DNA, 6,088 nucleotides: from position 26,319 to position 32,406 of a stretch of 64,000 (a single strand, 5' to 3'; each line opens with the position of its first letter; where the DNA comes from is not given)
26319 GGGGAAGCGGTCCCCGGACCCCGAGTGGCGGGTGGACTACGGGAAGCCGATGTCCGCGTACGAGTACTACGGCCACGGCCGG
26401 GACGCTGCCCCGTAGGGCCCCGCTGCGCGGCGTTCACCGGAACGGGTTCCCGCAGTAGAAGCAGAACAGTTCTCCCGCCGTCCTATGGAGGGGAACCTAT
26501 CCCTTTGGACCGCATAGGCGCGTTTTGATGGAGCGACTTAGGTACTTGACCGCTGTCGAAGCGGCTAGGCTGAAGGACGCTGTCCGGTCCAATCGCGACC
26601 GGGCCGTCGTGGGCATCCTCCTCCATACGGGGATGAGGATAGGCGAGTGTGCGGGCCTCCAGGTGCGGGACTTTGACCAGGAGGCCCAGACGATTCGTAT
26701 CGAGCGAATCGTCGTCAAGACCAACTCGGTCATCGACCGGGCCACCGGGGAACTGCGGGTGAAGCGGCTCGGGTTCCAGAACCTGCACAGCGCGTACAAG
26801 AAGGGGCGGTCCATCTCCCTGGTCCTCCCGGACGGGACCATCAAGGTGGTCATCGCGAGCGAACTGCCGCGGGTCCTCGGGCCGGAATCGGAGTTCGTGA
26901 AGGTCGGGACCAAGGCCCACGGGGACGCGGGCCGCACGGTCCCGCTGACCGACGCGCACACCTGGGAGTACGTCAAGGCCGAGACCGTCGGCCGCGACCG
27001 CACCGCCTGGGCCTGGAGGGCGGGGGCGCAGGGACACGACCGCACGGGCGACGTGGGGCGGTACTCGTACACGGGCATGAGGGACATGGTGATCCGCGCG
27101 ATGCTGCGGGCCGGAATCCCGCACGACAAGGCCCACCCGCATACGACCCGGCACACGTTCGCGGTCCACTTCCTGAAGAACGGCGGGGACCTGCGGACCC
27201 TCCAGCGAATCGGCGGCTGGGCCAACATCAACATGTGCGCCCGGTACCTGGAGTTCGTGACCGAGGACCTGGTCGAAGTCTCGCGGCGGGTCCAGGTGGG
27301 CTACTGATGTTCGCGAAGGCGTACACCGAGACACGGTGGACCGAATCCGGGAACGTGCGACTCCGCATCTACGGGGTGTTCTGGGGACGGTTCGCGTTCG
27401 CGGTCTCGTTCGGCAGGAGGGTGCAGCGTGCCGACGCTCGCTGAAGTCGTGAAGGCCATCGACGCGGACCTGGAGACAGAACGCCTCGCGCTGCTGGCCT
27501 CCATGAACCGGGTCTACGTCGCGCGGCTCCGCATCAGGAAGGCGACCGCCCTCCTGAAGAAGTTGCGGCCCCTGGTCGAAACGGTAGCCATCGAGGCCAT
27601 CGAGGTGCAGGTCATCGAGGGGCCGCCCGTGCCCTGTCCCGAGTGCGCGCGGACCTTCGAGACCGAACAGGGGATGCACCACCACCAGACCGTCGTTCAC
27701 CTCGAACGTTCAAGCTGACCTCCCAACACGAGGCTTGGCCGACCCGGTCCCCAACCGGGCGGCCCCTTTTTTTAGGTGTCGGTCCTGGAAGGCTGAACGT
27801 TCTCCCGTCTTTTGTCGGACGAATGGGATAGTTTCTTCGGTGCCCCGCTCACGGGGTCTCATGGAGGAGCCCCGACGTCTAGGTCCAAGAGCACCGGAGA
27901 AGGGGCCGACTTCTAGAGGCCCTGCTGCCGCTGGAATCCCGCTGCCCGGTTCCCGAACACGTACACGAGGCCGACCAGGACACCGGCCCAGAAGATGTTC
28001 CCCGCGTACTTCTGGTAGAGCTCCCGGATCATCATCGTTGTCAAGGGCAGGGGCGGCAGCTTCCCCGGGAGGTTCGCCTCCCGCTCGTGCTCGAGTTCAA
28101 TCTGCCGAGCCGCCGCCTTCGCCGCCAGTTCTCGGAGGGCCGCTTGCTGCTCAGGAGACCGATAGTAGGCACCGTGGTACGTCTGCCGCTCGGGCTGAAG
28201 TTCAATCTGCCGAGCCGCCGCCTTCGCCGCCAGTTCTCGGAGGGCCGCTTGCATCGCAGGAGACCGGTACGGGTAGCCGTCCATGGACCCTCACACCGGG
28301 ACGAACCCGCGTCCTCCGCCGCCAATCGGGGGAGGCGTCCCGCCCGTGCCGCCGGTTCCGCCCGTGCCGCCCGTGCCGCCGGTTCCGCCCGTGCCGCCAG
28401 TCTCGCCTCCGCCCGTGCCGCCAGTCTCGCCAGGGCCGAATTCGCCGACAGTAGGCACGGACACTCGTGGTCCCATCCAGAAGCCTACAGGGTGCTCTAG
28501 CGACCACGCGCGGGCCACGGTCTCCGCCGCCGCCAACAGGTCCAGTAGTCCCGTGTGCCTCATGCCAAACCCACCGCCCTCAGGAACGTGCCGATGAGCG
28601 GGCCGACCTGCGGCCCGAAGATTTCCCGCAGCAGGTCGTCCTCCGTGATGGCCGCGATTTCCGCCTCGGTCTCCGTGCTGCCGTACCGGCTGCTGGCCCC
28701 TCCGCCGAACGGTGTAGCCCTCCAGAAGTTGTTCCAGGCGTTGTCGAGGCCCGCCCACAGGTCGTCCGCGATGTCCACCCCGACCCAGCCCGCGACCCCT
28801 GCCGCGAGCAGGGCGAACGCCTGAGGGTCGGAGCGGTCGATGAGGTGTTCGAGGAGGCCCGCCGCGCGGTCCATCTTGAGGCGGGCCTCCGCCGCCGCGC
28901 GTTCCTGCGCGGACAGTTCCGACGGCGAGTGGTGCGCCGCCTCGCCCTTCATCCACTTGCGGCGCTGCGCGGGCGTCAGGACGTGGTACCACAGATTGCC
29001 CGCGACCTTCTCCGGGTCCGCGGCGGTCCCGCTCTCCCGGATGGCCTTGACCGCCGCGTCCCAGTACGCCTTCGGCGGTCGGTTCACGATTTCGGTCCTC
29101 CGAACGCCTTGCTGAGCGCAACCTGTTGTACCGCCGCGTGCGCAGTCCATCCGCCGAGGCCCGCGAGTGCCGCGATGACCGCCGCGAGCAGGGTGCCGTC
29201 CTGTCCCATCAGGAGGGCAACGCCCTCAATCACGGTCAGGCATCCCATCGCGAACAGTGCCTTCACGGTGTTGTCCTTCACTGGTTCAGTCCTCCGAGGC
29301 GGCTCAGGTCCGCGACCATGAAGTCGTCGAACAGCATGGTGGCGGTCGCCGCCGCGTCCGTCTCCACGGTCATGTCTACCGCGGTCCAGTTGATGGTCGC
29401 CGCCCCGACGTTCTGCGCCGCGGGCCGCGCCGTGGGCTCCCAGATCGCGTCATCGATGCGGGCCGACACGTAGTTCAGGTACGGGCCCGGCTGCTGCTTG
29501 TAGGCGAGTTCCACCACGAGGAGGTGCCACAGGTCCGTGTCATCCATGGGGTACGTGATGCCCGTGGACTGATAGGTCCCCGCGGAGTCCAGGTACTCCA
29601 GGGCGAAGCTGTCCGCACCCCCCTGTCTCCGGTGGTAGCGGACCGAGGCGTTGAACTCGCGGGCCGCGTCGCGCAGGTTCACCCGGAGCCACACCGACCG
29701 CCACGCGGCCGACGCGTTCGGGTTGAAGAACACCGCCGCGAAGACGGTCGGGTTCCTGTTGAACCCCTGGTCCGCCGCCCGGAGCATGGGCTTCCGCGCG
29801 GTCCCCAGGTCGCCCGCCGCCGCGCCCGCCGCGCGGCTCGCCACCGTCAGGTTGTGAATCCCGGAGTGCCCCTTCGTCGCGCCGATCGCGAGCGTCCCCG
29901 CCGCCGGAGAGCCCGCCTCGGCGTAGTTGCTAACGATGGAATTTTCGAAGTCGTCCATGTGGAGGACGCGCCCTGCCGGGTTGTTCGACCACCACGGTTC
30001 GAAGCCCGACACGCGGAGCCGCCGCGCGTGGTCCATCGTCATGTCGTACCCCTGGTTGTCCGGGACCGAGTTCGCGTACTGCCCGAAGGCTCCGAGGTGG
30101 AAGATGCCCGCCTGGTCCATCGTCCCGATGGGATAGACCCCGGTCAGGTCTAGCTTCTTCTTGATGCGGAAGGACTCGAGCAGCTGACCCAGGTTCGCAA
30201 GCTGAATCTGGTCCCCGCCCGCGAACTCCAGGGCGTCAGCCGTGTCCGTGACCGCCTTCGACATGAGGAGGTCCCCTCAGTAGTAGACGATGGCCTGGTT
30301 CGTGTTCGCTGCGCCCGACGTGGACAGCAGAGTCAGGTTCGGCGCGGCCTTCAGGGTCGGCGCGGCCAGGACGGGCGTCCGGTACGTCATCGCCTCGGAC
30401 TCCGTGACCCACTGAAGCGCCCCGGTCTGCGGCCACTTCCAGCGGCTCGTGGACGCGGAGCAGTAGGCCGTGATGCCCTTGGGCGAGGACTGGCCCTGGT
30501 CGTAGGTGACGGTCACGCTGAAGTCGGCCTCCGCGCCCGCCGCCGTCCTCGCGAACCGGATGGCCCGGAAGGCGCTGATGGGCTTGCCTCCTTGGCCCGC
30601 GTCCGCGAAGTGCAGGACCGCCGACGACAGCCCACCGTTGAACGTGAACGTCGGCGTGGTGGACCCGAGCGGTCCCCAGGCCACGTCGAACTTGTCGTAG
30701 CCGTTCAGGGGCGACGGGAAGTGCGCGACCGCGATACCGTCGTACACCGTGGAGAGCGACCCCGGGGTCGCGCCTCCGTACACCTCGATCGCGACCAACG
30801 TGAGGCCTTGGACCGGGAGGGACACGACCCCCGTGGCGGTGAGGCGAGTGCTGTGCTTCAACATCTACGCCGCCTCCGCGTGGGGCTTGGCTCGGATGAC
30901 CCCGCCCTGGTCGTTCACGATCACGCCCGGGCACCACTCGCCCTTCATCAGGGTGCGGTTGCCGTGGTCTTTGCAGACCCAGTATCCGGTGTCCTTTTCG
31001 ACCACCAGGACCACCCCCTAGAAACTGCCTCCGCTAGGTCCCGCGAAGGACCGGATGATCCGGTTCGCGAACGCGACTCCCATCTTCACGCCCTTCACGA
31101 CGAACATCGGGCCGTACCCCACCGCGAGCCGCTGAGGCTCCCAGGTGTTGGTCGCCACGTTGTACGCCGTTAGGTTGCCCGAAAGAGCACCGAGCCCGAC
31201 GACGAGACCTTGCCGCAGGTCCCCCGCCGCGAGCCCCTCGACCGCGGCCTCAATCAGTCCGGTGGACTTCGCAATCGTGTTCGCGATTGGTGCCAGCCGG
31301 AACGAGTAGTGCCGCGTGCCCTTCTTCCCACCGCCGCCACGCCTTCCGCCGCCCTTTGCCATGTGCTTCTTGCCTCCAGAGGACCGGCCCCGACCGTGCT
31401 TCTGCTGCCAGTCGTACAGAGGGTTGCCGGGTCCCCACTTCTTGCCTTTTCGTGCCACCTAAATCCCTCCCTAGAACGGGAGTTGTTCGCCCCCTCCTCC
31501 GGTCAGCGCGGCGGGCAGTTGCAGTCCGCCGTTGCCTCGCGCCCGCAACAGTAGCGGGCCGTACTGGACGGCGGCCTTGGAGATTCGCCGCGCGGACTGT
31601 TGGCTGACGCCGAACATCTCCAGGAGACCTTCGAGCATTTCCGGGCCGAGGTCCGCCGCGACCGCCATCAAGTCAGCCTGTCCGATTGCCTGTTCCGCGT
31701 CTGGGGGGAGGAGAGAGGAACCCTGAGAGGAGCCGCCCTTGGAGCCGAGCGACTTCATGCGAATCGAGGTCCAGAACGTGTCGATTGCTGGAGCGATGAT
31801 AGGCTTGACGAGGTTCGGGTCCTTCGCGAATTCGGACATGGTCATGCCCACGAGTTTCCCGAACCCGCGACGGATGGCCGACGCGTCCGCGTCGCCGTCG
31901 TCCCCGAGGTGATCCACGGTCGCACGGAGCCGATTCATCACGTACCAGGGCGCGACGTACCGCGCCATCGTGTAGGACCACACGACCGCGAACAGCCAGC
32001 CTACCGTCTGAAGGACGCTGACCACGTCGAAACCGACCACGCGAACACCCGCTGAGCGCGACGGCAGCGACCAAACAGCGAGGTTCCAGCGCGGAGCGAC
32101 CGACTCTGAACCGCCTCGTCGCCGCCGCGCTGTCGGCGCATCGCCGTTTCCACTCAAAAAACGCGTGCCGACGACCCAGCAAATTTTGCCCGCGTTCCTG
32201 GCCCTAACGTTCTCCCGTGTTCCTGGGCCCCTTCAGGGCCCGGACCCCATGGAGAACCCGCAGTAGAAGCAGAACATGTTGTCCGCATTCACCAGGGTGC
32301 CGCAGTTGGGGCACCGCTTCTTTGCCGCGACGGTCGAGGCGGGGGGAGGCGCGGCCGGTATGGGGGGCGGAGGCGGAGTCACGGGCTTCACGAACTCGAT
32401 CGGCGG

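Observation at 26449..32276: Intact 5.8-kb integrated element: candidate minimal archaeal provirus or satellite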

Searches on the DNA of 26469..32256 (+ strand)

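Call 118: search_dna_similar(query=window:26469-32256:+, collection=plasmids, mode=distant, max_evalue=0.000001, max_rows=8)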
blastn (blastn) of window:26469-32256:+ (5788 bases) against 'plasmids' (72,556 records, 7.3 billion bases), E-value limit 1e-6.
No match.

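Call 119: search_dna_similar(query=window:26469-32256:+, collection=phages, mode=distant, max_evalue=0.000001, max_rows=8)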
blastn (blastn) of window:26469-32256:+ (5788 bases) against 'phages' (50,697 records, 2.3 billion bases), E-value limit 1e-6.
No match.
